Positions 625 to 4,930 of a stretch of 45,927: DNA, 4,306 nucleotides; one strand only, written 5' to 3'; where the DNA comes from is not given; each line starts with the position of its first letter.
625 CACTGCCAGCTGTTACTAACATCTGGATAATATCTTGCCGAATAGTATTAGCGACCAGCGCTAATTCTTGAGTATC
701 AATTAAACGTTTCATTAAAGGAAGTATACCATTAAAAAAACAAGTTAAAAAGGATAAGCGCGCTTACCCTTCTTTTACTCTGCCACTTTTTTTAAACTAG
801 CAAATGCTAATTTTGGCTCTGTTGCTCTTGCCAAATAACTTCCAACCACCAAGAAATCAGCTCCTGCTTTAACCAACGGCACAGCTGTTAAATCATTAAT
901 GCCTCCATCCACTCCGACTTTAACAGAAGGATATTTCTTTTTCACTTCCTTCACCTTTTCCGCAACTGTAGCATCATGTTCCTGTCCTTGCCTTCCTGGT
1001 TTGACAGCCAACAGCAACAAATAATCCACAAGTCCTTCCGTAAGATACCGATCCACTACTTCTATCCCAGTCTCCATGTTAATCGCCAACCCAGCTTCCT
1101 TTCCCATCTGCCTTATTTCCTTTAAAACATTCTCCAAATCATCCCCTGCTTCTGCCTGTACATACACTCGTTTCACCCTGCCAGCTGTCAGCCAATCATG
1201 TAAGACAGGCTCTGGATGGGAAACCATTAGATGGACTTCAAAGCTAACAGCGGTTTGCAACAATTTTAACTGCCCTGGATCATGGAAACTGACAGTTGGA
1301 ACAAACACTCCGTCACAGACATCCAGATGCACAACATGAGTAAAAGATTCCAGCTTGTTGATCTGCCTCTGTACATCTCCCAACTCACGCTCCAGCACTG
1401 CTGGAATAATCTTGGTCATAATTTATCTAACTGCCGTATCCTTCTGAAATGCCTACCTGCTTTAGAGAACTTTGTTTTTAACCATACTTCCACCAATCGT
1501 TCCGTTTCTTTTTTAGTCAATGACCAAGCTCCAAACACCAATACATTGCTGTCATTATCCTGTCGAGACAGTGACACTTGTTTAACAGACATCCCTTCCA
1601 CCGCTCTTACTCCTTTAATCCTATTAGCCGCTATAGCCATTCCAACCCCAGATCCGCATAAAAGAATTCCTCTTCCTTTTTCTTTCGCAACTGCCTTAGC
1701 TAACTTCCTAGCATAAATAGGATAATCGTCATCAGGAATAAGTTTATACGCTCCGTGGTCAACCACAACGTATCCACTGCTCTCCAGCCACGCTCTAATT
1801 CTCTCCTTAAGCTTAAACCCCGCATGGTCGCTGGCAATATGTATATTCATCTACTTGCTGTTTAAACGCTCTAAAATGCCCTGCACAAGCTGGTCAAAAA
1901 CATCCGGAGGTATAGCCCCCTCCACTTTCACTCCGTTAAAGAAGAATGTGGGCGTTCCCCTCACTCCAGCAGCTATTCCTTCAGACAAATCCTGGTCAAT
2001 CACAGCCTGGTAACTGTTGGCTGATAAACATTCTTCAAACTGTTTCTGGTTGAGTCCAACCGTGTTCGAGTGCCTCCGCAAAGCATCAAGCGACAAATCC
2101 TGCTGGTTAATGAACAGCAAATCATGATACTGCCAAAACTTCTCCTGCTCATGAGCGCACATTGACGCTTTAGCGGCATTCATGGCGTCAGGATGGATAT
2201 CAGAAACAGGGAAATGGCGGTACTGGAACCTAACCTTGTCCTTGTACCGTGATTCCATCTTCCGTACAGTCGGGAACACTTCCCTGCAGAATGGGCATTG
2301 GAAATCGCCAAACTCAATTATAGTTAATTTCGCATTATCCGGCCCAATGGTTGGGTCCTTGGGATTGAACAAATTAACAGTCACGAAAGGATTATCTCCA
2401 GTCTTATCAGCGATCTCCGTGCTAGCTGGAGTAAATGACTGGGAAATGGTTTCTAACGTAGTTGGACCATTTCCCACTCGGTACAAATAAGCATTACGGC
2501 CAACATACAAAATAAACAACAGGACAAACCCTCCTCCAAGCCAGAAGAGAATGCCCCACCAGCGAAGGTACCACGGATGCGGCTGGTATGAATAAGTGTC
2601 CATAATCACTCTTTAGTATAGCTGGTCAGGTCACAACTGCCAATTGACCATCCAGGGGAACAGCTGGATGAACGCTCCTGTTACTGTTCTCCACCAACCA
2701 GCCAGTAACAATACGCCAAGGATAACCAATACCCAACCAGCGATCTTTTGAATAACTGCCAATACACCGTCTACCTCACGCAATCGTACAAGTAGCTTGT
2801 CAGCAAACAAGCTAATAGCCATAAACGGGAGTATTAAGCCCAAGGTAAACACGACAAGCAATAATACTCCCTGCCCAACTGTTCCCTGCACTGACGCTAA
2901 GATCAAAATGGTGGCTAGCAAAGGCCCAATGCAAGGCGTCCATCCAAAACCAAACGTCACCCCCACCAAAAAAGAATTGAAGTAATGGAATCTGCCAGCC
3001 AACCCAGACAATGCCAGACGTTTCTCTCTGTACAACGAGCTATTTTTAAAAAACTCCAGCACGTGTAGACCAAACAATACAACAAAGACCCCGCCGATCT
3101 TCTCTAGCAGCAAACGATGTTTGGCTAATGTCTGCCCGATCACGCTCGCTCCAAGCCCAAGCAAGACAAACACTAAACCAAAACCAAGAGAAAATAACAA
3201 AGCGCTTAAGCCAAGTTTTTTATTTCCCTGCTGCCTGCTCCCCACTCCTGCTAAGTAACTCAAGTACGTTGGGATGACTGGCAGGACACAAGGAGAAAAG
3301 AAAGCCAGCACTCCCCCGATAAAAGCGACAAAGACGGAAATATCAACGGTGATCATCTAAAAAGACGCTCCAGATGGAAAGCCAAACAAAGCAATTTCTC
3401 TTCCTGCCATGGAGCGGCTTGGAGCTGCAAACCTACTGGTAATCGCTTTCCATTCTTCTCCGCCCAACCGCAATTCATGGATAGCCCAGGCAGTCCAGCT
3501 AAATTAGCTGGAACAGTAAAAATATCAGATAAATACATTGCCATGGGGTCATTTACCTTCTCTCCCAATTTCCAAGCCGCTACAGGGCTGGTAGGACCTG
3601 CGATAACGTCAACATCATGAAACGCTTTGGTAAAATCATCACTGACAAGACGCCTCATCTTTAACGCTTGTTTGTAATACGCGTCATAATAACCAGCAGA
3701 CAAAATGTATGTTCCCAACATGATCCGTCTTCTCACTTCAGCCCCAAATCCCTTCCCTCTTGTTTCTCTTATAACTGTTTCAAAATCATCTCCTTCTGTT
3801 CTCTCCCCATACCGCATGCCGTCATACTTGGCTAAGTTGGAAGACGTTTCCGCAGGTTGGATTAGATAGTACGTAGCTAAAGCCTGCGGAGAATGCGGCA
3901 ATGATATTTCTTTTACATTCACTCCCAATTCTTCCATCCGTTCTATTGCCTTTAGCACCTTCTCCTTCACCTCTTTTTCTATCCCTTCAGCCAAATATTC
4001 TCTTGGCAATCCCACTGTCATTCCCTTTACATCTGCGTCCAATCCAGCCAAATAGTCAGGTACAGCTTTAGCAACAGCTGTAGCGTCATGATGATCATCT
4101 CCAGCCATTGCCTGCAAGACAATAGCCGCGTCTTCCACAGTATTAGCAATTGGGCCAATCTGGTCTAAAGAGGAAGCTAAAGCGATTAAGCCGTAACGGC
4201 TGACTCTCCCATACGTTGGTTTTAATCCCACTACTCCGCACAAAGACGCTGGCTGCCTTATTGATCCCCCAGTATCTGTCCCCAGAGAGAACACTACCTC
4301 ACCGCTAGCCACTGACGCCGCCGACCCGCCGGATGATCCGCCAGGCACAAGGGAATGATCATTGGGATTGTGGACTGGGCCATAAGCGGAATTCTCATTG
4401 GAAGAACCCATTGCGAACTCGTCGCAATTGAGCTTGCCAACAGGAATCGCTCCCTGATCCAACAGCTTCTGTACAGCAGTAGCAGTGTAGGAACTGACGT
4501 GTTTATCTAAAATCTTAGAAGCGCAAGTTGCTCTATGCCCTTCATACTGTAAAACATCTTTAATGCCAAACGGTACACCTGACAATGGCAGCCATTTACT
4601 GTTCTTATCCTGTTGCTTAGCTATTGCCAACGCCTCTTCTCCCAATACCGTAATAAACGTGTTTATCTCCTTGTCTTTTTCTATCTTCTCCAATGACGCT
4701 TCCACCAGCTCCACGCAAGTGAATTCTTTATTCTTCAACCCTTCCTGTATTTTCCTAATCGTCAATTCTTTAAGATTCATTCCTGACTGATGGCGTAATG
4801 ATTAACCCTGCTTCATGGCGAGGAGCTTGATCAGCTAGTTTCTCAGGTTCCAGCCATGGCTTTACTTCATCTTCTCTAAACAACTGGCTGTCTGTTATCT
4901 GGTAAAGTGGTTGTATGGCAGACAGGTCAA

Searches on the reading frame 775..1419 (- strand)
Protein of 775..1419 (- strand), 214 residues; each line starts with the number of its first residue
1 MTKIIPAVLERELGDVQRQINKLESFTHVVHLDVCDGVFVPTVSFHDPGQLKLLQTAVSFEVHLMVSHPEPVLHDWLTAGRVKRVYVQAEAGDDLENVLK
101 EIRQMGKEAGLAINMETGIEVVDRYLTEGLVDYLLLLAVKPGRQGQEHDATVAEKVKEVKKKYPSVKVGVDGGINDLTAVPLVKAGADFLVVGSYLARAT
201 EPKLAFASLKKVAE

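Call 75: search_protein_families(library=pfam, proteins=[window:775-1419:-], max_evalue=0.001)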
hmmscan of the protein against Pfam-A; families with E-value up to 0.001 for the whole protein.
window:775-1419:- (214 aa): 1 family
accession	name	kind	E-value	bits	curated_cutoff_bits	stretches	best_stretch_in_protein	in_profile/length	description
PF00834.25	Ribul_P_3_epim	-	3.9e-38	131.3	21.1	1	4-196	2-197/198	Ribulose-phosphate 3 epimerase family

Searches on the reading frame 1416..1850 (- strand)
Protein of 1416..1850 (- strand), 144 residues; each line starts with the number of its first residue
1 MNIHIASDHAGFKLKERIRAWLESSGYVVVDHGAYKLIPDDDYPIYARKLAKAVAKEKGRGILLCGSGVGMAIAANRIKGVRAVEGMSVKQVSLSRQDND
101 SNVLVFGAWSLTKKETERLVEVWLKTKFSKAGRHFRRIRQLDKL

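Call 75: search_protein_families(library=pfam, proteins=[window:1416-1850:-], max_evalue=0.001)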
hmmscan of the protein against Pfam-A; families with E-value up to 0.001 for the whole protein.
window:1416-1850:- (144 aa): 1 family
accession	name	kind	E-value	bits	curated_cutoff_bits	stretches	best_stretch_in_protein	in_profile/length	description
PF02502.23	LacAB_rpiB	-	2.8e-43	147.6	24.7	1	3-141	1-138/138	Ribose/Galactose Isomerase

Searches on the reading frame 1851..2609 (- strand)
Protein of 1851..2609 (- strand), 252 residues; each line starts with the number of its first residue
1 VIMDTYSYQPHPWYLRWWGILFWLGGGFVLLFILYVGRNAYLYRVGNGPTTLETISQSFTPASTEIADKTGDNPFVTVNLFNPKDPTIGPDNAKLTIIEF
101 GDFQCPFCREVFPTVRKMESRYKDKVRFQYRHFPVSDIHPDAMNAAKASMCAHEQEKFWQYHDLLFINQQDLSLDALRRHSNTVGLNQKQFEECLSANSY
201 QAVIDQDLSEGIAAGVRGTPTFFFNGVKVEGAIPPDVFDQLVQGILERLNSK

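Call 75: search_protein_families(library=pfam, proteins=[window:1851-2609:-], max_evalue=0.001)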
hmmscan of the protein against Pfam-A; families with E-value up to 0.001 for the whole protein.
window:1851-2609:- (252 aa): 4 families
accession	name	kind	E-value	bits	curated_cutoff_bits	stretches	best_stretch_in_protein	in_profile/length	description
PF13462.12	Thioredoxin_4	-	3.5e-30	105.8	23.2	1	82-242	2-163/165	Thioredoxin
PF01323.26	DSBA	-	1.2e-24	87.6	25.6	1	96-242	1-190/191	DSBA-like thioredoxin domain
PF13098.12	Thioredoxin_2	-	9.5e-08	32.8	27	1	92-241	4-103/104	Thioredoxin-like domain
PF13743.12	Thioredoxin_5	-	0.00011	22.5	27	0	163-230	101-176/186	Thioredoxin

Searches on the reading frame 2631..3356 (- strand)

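Call 75: search_protein_families(library=pfam, proteins=[window:2631-3356:-], max_evalue=0.001)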
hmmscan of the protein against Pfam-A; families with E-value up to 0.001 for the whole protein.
window:2631-3356:- (241 aa): 2 families
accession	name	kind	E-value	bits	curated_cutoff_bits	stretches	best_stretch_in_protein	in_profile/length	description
PF02683.22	DsbD_TM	-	6.5e-17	62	27.1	1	9-217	5-214/219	Cytochrome C biogenesis protein transmembrane domain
PF13386.12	DsbD_2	-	8.2e-12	45.9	24.9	1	11-216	2-199/199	Cytochrome C biogenesis protein transmembrane region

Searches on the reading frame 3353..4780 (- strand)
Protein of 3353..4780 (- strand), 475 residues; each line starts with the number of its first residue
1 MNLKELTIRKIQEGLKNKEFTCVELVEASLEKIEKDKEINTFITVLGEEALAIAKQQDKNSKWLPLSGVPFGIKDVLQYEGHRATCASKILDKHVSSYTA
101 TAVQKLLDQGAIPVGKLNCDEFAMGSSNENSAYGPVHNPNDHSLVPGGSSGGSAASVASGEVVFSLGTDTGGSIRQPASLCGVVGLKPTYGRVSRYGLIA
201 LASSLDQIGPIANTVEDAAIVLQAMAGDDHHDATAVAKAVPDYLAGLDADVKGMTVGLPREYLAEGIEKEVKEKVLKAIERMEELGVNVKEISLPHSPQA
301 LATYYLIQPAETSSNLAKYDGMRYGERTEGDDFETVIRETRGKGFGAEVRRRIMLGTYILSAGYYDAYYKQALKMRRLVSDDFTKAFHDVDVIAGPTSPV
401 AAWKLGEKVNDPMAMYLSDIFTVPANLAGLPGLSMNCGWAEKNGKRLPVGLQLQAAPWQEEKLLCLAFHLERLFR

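Call 75: search_protein_families(library=pfam, proteins=[window:3353-4780:-], max_evalue=0.001)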
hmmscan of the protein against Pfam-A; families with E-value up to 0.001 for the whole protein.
window:3353-4780:- (475 aa): 1 family
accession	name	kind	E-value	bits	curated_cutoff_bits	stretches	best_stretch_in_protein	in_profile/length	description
PF01425.27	Amidase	-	9e-147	490.1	27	1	24-464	1-445/445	Amidase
